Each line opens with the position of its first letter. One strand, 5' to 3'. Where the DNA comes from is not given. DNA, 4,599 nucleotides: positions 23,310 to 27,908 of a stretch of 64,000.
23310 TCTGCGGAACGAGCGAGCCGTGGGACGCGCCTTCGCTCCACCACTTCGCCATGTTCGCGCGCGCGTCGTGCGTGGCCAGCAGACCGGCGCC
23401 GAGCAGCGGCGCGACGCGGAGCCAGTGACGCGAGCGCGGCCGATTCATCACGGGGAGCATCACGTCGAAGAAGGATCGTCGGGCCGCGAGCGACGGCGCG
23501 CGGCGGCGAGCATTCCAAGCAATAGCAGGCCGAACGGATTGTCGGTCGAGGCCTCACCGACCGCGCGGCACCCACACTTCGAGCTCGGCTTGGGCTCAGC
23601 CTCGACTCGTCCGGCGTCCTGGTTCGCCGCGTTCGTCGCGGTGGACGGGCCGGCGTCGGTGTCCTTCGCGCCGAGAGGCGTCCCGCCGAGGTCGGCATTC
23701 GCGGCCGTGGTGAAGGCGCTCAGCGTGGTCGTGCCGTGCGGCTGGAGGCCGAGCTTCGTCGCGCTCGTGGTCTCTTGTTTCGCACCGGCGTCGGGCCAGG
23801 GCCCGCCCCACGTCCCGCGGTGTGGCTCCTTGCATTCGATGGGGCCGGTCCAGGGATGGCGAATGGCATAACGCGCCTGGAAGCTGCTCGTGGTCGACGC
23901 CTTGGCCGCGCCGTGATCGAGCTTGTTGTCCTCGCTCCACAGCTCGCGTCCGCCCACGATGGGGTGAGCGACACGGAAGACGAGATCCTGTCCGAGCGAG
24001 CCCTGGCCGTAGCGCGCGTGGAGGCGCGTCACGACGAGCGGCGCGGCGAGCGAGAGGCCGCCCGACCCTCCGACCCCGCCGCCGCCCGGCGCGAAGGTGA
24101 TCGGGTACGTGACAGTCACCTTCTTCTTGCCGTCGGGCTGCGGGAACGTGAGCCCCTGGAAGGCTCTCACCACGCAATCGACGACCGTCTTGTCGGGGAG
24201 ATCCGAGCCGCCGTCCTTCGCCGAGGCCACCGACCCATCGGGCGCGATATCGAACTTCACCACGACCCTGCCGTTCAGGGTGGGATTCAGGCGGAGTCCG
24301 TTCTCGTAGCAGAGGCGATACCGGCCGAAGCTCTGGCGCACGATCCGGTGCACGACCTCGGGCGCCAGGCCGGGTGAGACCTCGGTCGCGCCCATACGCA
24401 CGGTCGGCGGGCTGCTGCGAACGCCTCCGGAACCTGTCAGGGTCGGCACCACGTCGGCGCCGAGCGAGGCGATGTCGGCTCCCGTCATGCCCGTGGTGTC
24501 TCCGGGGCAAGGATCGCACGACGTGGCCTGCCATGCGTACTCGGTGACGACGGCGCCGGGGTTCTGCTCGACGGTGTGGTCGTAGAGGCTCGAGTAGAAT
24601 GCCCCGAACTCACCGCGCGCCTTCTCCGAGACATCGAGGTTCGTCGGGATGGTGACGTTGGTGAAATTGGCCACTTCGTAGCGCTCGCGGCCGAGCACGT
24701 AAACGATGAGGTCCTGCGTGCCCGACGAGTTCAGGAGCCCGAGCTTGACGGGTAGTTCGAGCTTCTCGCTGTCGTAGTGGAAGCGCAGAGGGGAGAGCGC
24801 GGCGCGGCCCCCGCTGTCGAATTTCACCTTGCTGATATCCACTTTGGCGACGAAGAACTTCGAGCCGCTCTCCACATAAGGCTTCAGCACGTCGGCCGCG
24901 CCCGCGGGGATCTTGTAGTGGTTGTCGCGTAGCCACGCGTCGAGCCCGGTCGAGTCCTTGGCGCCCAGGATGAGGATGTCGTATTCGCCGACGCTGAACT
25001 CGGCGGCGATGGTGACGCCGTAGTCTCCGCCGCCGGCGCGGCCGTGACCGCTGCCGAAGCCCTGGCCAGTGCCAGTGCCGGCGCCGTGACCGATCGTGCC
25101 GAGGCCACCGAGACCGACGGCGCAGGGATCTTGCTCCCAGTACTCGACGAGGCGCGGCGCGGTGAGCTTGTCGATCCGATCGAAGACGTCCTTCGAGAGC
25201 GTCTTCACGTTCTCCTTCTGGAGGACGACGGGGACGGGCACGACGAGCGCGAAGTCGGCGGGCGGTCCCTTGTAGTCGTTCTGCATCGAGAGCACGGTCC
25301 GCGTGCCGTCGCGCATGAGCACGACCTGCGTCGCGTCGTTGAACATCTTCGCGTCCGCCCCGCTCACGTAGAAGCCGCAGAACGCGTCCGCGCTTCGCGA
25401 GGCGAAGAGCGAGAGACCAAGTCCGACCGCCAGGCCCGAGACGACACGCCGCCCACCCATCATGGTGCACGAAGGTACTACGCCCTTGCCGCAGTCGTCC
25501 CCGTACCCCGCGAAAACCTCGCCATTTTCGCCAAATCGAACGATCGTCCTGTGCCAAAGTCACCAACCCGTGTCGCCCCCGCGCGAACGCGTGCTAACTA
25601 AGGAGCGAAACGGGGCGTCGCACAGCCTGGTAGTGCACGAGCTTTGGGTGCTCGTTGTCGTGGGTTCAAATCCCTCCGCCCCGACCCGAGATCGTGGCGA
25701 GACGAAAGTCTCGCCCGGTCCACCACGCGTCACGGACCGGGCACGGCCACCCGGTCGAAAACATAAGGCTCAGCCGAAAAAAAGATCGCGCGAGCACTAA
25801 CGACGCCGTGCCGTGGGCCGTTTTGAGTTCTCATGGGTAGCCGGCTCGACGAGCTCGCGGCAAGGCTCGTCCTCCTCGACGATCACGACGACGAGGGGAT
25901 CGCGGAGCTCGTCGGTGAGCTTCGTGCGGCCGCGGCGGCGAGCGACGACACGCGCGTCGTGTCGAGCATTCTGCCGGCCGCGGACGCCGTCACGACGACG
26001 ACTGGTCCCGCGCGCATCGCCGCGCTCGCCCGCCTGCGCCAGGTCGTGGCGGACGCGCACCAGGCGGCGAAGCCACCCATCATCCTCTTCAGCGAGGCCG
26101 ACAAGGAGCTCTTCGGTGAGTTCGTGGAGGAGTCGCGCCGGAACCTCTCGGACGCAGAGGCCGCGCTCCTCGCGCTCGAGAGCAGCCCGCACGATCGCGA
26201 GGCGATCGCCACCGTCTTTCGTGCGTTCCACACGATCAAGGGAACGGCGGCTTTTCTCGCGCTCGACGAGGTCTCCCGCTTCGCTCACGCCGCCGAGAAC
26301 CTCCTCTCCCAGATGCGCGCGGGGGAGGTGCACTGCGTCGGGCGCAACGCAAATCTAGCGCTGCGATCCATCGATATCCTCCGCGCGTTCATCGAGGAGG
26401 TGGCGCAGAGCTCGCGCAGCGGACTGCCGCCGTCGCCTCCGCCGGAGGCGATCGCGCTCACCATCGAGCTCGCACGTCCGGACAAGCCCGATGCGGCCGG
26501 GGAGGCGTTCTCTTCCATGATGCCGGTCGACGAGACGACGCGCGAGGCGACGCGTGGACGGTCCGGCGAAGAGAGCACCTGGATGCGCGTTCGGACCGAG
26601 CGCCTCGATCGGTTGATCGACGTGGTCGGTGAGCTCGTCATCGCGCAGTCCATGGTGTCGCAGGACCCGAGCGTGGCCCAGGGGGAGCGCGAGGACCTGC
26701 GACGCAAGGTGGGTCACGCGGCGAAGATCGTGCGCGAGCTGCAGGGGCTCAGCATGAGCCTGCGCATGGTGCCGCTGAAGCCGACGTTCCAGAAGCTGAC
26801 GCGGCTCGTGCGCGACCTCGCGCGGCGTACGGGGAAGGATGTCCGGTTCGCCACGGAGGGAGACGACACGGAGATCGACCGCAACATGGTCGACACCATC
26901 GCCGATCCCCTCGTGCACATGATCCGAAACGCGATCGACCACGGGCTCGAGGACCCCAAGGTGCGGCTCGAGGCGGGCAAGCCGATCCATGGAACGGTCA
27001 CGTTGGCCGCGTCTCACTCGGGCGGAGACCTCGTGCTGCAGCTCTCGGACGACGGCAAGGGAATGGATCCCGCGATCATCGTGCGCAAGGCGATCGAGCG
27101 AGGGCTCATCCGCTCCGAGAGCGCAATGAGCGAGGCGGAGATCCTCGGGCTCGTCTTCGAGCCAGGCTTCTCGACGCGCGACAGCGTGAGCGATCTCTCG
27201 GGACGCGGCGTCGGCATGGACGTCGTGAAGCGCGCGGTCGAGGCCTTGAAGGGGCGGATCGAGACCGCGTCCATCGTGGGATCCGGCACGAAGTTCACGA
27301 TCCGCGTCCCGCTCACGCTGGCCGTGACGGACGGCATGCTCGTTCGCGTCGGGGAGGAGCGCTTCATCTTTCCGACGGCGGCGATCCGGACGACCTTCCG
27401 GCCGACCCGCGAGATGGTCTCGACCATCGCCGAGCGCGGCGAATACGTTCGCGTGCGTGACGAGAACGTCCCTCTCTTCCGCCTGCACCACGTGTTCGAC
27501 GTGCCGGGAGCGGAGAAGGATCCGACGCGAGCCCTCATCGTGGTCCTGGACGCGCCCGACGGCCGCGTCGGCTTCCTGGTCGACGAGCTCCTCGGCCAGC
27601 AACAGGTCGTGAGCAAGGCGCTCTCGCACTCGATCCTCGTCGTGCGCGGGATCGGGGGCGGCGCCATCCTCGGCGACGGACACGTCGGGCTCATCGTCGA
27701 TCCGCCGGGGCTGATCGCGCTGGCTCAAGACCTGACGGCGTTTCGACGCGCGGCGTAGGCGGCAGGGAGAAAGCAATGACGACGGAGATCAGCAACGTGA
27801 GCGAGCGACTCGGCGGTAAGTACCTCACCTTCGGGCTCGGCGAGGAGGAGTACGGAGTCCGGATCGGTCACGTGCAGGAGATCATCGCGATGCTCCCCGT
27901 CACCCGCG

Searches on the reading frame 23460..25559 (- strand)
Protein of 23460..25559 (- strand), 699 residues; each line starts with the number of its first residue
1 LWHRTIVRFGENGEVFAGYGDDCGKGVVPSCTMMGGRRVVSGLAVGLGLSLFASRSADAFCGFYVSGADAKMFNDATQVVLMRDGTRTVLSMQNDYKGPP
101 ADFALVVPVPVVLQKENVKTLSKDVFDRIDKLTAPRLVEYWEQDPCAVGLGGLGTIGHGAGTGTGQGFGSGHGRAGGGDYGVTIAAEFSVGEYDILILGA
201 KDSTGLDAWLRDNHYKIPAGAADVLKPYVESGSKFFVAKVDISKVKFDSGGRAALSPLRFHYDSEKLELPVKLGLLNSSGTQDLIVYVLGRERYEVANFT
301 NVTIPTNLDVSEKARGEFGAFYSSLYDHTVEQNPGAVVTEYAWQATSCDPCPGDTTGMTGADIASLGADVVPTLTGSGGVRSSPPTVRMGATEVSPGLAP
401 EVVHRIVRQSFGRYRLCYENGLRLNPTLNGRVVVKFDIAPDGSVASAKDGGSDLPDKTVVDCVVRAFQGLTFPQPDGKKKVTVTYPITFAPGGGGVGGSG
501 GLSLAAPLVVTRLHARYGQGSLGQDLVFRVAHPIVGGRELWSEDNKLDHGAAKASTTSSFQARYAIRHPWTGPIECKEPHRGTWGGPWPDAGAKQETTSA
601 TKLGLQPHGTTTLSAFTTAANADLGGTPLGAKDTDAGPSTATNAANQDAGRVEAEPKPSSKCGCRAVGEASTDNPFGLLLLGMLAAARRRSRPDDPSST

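Call 7: search_protein_families(library=pfam, proteins=[window:23460-25559:-], max_evalue=0.001)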
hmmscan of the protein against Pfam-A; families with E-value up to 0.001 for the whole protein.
window:23460-25559:- (699 aa): 1 family
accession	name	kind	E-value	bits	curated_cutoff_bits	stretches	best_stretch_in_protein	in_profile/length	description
PF10092.14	DUF2330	-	5.4e-61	206.7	24.7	1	57-360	3-253/279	Uncharacterized protein conserved in bacteria (DUF2330)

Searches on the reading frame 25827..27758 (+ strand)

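Call 7: search_protein_families(library=pfam, proteins=[window:25827-27758:+], max_evalue=0.001)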
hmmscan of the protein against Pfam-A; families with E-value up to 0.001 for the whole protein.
window:25827-27758:+ (643 aa): 4 families
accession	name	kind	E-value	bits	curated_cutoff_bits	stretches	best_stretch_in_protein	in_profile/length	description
PF01584.24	CheW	-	2e-22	79.8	23.5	1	503-631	2-135/138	CheW-like domain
PF02518.31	HATPase_c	-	6.2e-18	65.7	26.4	1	359-497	3-110/111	Histidine kinase-, DNA gyrase B-, and HSP90-like ATPase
PF01627.28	Hpt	-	1.4e-13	51.3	24.6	1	94-191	1-80/84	Hpt domain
PF02895.20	H-kinase_dim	-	1.9e-12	47.9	23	1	252-311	3-67/68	Signal transducing histidine kinase, homodimeric domain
